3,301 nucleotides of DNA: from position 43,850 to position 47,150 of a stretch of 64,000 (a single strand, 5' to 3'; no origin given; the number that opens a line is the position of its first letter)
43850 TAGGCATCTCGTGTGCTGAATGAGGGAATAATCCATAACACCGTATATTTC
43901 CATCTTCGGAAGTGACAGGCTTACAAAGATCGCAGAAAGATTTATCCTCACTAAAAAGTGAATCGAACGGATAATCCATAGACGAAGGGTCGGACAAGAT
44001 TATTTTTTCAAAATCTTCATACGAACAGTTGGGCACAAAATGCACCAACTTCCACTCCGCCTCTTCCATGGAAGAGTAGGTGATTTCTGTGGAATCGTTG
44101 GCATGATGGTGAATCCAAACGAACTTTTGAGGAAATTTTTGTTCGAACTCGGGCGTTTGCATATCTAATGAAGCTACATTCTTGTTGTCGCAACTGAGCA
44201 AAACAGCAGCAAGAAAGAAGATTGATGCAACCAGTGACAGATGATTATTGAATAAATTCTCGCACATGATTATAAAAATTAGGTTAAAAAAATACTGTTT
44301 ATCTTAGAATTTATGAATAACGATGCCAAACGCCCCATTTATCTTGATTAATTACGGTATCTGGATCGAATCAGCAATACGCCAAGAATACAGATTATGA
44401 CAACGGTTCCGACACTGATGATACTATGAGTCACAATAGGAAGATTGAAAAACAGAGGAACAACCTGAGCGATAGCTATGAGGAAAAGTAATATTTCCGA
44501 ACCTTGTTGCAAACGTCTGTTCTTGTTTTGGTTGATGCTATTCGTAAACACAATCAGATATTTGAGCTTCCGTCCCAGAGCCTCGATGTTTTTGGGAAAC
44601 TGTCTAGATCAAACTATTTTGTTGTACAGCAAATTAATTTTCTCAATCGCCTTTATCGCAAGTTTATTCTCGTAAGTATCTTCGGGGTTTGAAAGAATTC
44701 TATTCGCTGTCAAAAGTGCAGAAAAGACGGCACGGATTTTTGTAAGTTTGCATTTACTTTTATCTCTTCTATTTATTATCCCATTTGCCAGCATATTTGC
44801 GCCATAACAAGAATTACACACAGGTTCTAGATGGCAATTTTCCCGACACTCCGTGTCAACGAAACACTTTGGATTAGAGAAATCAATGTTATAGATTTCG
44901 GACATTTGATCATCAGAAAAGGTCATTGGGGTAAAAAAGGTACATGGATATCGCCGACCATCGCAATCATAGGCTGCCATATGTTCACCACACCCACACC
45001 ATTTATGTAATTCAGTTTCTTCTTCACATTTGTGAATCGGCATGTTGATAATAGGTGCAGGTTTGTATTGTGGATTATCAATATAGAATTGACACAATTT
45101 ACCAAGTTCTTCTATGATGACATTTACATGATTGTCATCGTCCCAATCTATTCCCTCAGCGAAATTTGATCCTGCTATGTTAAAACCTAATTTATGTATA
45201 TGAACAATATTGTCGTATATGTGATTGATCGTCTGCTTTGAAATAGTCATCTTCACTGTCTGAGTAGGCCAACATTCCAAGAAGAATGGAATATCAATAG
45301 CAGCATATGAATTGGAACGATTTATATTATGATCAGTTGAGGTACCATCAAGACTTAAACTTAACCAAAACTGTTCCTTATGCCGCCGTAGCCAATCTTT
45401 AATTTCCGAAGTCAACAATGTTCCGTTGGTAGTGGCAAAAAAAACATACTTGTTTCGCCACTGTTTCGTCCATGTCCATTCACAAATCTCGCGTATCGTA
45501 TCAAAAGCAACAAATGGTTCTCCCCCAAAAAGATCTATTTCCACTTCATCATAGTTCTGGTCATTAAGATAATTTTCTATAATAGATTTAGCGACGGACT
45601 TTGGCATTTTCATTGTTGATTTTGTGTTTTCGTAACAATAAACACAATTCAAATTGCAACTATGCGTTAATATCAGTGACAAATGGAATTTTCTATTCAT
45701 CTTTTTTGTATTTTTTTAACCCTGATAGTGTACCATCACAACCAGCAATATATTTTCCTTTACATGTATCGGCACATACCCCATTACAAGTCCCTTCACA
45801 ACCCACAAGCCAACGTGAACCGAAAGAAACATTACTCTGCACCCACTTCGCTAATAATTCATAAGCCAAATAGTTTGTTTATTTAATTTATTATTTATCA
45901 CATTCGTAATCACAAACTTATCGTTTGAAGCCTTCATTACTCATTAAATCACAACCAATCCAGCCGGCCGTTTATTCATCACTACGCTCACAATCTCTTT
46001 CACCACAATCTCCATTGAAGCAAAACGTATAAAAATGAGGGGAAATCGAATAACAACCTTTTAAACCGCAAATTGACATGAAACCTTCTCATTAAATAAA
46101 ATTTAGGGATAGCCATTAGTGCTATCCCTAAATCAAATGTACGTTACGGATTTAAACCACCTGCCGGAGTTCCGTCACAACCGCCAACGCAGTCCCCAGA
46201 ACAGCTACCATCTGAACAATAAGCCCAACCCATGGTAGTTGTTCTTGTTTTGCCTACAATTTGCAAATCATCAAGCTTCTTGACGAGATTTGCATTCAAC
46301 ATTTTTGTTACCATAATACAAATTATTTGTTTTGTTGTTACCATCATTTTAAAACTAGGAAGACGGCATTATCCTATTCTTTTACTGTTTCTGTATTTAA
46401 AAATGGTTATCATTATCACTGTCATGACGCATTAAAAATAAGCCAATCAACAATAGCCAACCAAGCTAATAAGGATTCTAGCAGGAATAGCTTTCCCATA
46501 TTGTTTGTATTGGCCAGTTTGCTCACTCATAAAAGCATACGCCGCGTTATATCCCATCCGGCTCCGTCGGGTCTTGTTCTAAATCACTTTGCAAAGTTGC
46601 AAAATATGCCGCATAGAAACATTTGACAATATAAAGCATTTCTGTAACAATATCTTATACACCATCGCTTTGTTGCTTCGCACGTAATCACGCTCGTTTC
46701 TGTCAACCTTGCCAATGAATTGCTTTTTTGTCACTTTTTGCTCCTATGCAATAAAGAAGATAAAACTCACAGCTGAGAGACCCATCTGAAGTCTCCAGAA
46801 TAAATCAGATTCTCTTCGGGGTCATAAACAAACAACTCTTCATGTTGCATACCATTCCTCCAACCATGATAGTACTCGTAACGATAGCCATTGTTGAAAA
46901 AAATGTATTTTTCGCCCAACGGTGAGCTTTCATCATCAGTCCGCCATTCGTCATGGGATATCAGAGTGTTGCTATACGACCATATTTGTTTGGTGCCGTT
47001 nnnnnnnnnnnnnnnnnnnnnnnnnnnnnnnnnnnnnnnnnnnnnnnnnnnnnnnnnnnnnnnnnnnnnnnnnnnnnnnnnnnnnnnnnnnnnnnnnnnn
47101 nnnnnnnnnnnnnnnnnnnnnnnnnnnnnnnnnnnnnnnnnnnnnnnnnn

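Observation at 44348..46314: Radical-SAM/SPASM maturase with two dissimilar-leader, CxxxC-repeat precursor peptides (RiPP-like module)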

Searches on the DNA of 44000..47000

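Call 88: search_rna_families(source=window, start=44000, end=47000, threshold=evalue, max_evalue=1)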
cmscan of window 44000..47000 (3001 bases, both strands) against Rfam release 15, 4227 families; matches with E-value up to 1: 2.
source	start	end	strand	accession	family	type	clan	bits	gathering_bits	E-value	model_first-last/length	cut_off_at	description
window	46194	46320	-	RF02618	SSRC34_2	Gene; sRNA;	-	24.7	48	0.47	1-125/125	no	Streptococcus sRNA 34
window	46914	46958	-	RF01129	sR44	Gene; snRNA; snoRNA; CD-box;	-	16.4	45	0.76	1-55/55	no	Small nucleolar RNA sR44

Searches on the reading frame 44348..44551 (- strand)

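Call 3: search_protein_families(library=ncbifam, proteins=[window:44348-44551:-], max_evalue=1)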
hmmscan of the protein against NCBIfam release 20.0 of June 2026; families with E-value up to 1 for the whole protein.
window:44348-44551:- (67 aa): 1 family
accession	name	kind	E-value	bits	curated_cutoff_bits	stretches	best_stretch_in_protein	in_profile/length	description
NF033507.3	Loki-CTERM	subfamily_domain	0.92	9.9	19.9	0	35-53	4-21/27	Loki-CTERM sorting domain-containing protein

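Call 4: search_protein_families(library=pfam, proteins=[window:44348-44551:-], max_evalue=1)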
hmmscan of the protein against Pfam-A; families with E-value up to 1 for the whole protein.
window:44348-44551:- (67 aa): 2 families
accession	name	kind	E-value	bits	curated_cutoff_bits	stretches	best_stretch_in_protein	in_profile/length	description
PF07695.17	7TMR-DISM_7TM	-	0.0061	16.9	29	1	2-66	84-150/205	7TM diverse intracellular signalling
PF20990.2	DUF2207_C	-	0.18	11.9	33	1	7-62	128-186/247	Predicted membrane protein (DUF2207) C-terminal domain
